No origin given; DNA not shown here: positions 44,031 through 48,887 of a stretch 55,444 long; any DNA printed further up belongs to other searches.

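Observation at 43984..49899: Ti-type DNA-transfer (Dtr) module: TraA relaxase-helicase-primase fusion, TraD-like gene, DsbB and candidate oriT, with no T4SS genes nearby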

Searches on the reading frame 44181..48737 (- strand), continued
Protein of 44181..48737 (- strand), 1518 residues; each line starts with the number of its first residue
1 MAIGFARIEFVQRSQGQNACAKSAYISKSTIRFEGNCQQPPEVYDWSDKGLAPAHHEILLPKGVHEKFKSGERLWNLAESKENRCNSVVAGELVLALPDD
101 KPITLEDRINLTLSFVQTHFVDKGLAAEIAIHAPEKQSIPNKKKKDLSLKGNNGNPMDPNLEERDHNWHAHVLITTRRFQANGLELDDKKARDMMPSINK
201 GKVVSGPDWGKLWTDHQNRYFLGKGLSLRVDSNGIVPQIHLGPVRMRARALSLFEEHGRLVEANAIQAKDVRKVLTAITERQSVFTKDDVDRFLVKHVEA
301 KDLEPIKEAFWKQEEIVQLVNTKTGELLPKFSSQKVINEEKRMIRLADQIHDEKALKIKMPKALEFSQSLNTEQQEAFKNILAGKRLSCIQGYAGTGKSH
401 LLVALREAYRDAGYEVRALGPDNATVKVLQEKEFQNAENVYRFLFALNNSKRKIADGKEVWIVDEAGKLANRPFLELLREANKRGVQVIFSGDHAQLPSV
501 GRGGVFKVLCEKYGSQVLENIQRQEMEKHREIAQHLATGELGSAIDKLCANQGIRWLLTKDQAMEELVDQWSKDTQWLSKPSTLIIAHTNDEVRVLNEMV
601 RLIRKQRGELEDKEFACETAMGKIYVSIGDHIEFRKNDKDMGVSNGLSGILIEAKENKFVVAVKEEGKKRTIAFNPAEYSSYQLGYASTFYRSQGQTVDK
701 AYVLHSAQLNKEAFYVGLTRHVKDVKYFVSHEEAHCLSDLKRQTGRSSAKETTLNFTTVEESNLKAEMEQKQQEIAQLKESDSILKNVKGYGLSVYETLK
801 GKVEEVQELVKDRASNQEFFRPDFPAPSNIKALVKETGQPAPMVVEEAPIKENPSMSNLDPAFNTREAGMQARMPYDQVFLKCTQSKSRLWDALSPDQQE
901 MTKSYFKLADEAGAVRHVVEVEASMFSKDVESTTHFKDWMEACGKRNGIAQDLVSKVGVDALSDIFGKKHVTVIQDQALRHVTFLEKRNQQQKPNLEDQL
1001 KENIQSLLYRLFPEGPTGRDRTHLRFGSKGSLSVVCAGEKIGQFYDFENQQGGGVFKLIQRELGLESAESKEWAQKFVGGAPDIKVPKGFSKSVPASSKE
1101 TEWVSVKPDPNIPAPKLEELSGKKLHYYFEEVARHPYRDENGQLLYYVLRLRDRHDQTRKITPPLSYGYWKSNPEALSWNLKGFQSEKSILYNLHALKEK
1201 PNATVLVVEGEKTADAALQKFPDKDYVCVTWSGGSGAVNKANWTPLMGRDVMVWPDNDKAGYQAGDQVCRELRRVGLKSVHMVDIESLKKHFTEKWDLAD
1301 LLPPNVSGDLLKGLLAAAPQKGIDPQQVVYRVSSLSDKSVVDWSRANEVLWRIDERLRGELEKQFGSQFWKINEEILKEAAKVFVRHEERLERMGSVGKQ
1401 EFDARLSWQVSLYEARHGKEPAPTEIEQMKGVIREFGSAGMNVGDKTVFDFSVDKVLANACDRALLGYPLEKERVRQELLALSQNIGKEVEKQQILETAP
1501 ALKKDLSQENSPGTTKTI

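Call 26: find_related_loci(query=A2, collection=genome_contigs, flank=10000)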
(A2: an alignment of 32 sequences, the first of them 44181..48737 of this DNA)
Query A2 (1518 aa) in genome_contigs; peptide patterns used: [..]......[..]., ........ (x = any residue, [..] = any of these).
599 stretches matched a pattern (row limit reached: there are more); 537 encode a relative of the query (tblastn E <= 1e-3); the best 80 are kept; 80 distinct loci.
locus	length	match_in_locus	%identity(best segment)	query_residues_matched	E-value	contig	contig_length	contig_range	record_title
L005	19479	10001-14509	55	1-1493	0e+0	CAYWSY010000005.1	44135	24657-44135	MAG TPA_asm: uncultured bacterium isolate SRP287051_co1_18 genome assembly, contig: NODE_1518_length_44135_cov_11.178494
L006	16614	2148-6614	55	1-1477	0e+0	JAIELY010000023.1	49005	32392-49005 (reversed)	MAG: Rhabdochlamydiaceae bacterium isolate co.spades.CONCOCT.1kb_142 c_000000000065, whole genome shotgun sequence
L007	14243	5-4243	49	117-1496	0e+0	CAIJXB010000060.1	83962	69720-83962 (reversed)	MAG: uncultured Chlamydiae bacterium isolate MJ-time_bin-9202 genome assembly, contig: bin-9202:60/68, whole genome shot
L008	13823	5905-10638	44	1-1496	0e+0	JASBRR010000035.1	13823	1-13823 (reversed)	MAG: Simkaniaceae bacterium isolate BWSM_113 k141_2144886, whole genome shotgun sequence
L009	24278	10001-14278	44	1-1460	0e+0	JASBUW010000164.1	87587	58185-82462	MAG: Parachlamydiaceae bacterium isolate BWSM_84 k141_440471, whole genome shotgun sequence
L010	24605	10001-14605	43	1-1467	0e+0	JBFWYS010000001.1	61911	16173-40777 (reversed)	MAG: Pseudobdellovibrionaceae bacterium isolate CA_2019_TPBS_17 NODE_3327_length_61911_cov_7.853603_TPBS, whole genome s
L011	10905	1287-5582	43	1-1465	0e+0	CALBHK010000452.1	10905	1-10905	MAG TPA_asm: uncultured Chlamydiae bacterium isolate SRR6231132_bin.17_CONCOCT_v1.1_MAG genome assembly, contig: ERZ6502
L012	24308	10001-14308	44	1-1433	0e+0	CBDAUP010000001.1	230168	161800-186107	MAG: Parachlamydiaceae bacterium isolate 80808b01-bdcd-45dd-a412-a3e3b2eb81fe genome assembly, contig: contig_1, whole g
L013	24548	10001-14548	40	1-1475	0e+0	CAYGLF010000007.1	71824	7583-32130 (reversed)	MAG TPA_asm: uncultured bacterium isolate ERP117304_co1_173 genome assembly, contig: NODE_456_length_71824_cov_14.065335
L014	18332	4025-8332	44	1-1433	0e+0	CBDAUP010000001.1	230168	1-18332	MAG: Parachlamydiaceae bacterium isolate 80808b01-bdcd-45dd-a412-a3e3b2eb81fe genome assembly, contig: contig_1, whole g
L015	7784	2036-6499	37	1-1473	0e+0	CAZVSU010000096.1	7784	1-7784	MAG TPA_asm: uncultured bacterium isolate SRP332253_co1_236 genome assembly, contig: NODE_15520_length_7784_cov_6.556087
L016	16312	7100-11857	45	1-1508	0e+0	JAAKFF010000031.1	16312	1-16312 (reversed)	MAG: Chlamydiae bacterium isolate K1060_chlam_2 K1060chlam2_31, whole genome shotgun sequence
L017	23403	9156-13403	42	1-1447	0e+0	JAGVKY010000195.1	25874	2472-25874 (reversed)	MAG: Parachlamydiales bacterium isolate SW_28 c_000000075338, whole genome shotgun sequence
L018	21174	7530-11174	43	1-1315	0e+0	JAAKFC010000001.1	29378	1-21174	MAG: Chlamydiae bacterium isolate K1000_chlam_3 K1000chlam3_1, whole genome shotgun sequence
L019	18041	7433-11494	40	1-1382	0e+0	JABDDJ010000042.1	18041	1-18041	MAG: Chlamydiae bacterium isolate BWMinHeated_Nextera4_MAG4 3300020864.a:Ga0207072_1100, whole genome shotgun sequence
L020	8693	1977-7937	42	1-1465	0e+0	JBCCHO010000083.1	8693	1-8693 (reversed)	MAG: Chlamydiota bacterium isolate P01_B01_bin.69 k141_3964328_length_8693_cov_21.9272, whole genome shotgun sequence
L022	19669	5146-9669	52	1-1497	0e+0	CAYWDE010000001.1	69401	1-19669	MAG TPA_asm: uncultured bacterium isolate SRP302895_co1_246 genome assembly, contig: NODE_706_length_69401_cov_7.322830,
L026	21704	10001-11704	38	893-1461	8e-120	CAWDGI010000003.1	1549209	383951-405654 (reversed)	MAG: Parachlamydiales bacterium isolate MFD06092.bin.2.154 genome assembly, contig: contig_18635, whole genome shotgun s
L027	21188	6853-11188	37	1-1465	0e+0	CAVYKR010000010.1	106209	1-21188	MAG: Bryobacterales bacterium isolate MFD05521.bin.2.162 genome assembly, contig: contig_170971, whole genome shotgun se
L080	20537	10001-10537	39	1114-1310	2e-27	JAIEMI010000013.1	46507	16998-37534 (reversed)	MAG: Rhodospirillaceae bacterium isolate co.spades.CONCOCT.2.5kb_034 c_000000000003, whole genome shotgun sequence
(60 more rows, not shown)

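Call 30: search_dna_similar(query=window:44181-48737:-, collection=plasmids, mode=protein, max_rows=30, max_evalue=1e-20)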
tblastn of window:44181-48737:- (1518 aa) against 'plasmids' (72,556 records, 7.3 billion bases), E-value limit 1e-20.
Records with a match: 1485; places in all: 1531; records where one place covers at least 80% of the query: 2.
Best place of each record, by identity: <60% 1485.
By first word of the organism name: Rhizobium 343; Agrobacterium 281; Sinorhizobium 202; Acinetobacter 100; Sphingobium 43; Bradyrhizobium 42; Sphingomonas 26; Aminobacter 24; Ensifer 21; Xanthomonas 21; and 101 more.
By predicted mobility (MOB-suite, as given by PLSDB): conjugative 961; mobilizable 270; non-mobilizable 254.
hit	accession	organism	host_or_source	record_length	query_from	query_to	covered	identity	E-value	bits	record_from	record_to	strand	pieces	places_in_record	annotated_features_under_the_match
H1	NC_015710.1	Simkania negevensis Z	-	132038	1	1502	99%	42.7%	0e+0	1233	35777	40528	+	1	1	AAA family ATPase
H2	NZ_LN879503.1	Candidatus Protochlamydia naegleriophila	Naegleria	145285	1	1487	98%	42.4%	0e+0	1194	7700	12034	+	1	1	AAA family ATPase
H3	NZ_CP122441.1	Mesorhizobium sp. WSM4875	Cicer arietinum kabuli,cell culture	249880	1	860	57%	32.3%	1e-120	428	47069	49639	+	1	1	AAA family ATPase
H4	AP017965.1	Candidatus Megaera polyxenophila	-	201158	1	1312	68%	26.7%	2e-37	294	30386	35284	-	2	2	ATPase AAA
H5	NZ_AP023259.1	Mesorhizobium sp. L-2-11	Lotus japonicus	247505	10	774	50%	33.8%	1e-119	425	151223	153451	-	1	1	AAA family ATPase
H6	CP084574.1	Rickettsia endosymbiont of Culicoides impunctatus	Culicoides impunctatus,insect ...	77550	1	867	57%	29.6%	6e-92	339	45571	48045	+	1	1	AAA family ATPase | hypothetical protein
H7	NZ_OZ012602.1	Shinella sp. WSD5-1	-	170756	1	960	63%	26.2%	3e-65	253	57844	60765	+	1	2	traA: Ti-type conjugative transfer relaxase TraA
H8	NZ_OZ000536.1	Shinella sp. WSC3-e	-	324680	1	960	63%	26.2%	3e-65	253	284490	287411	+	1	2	traA: Ti-type conjugative transfer relaxase TraA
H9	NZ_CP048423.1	Sphingomonas insulae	Cell,soil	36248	1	949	63%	25.8%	2e-74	283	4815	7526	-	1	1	traA: Ti-type conjugative transfer relaxase TraA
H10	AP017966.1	Candidatus Megaera polyxenophila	-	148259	1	769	51%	31.8%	1e-95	351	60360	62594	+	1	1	conjugal transfer protein TraA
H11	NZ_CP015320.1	Mesorhizobium amorphae CCNWGS0123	Robinia pseudoacacia,cell culture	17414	74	774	46%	33.8%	3e-110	395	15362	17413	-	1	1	AAA family ATPase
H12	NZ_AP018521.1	Sphingobium sp. YG1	-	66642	44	923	58%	27.1%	2e-65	278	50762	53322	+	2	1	none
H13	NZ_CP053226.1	Sphingobium sp. RSMS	whole organism,Storage tank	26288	1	876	58%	26.9%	5e-76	288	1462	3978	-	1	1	traA: Ti-type conjugative transfer relaxase TraA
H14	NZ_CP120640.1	Rhizobium sp. 32-5/1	Vicia cracca,cell cilture,root nodule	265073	1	941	62%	24.9%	2e-59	234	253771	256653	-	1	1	traA: Ti-type conjugative transfer relaxase TraA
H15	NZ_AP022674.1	Sphingomonas sp. HMP9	-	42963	1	861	57%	27.1%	3e-79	299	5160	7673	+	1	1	traA: Ti-type conjugative transfer relaxase TraA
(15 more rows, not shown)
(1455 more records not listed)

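Call 31: get_annotated_region(hit=H1, flank=12000)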
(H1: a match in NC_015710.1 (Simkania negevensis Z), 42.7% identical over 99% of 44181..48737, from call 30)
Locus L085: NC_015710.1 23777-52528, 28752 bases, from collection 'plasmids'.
description: Simkania negevensis Z plasmid pSn, complete sequence
organism: Simkania negevensis Z (NCBI taxid 331113)
taxonomy: Bacteria; Chlamydiota; Chlamydiia; Parachlamydiales; Simkaniaceae; Simkania; Simkania negevensis; Simkania negevensis Z
host: -; source: -; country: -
typing (MOB-suite, as given by PLSDB): conjugative; relaxase MOBQ; mating-pair formation MPF_F
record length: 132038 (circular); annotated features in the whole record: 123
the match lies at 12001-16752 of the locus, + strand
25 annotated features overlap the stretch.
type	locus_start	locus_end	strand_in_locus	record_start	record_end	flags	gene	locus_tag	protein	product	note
CDS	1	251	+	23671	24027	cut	-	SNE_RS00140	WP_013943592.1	transposase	-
CDS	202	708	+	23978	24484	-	-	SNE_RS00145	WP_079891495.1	transposase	GO:0006313 - DNA transposition [Evidence IEA]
CDS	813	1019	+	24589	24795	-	-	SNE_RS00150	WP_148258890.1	hypothetical protein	-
CDS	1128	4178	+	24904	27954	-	-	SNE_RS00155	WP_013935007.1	hypothetical protein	-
CDS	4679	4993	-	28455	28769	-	-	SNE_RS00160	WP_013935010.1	hypothetical protein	-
CDS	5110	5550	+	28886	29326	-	-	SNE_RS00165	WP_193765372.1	hypothetical protein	-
CDS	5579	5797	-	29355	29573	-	-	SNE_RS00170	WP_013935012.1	hypothetical protein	-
CDS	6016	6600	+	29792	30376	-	-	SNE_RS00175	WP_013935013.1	recombinase family protein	GO:0006310 - DNA recombination [Evidence IEA]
CDS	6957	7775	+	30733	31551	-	-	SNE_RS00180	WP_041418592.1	hypothetical protein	-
CDS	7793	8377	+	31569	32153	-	-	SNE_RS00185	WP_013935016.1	hypothetical protein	-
CDS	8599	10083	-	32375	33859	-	ltrA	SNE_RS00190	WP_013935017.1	group II intron reverse transcriptase/maturase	GO:0000373 - Group II intron splicing [Evidence IEA]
CDS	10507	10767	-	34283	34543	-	-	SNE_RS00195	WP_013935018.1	hypothetical protein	-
CDS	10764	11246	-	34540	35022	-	-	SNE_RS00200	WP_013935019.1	disulfide bond formation protein B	GO:0006457 - protein folding [Evidence IEA]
CDS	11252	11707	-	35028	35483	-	traD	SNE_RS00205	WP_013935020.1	conjugal transfer protein TraD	-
CDS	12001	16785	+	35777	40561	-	-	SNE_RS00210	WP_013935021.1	AAA family ATPase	-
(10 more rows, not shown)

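Call 32: get_annotated_region(hit=H2, flank=12000)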
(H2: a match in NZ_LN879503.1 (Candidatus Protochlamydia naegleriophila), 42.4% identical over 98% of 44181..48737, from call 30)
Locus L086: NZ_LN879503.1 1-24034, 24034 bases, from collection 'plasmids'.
description: Candidatus Protochlamydia naegleriophila strain KNic plasmid pPNK, complete sequence
organism: Candidatus Protochlamydia naegleriophila (NCBI taxid 389348)
taxonomy: Bacteria; Chlamydiota; Chlamydiia; Parachlamydiales; Parachlamydiaceae; Candidatus Protochlamydia; Candidatus Protochlamydia naegleriophila
host: -; source: Naegleria; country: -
typing (MOB-suite, as given by PLSDB): mobilizable; relaxase MOBQ
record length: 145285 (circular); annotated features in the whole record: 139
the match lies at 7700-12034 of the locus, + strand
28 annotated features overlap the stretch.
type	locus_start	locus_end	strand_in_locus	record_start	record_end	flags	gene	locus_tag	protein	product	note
CDS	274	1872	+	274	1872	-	-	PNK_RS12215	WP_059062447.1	hypothetical protein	-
CDS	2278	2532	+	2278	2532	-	-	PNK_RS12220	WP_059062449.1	helix-turn-helix domain-containing protein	-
CDS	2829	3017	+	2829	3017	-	-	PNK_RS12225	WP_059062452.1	hypothetical protein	-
CDS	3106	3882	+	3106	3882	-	-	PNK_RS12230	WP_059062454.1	DUF932 domain-containing protein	-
CDS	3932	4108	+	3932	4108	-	-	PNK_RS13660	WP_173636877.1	hypothetical protein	-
CDS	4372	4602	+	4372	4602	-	-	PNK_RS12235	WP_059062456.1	hypothetical protein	-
CDS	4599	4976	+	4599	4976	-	-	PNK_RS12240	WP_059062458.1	type II toxin-antitoxin system death-on-curing family toxin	-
CDS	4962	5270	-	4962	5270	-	-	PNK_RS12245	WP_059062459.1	HU family DNA-binding protein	GO:0030261 - chromosome condensation [Evidence IEA]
CDS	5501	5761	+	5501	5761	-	-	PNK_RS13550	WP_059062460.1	hypothetical protein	-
CDS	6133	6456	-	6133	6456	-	-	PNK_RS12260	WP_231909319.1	HU family DNA-binding protein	GO:0030261 - chromosome condensation [Evidence IEA]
CDS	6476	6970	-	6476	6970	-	-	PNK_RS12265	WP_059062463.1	disulfide bond formation protein B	-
CDS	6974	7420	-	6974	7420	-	-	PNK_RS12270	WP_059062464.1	hypothetical protein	-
CDS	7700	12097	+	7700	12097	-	-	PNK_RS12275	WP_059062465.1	AAA family ATPase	-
CDS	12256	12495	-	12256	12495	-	-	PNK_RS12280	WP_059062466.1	hypothetical protein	-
CDS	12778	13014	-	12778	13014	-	-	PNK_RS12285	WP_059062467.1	hypothetical protein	-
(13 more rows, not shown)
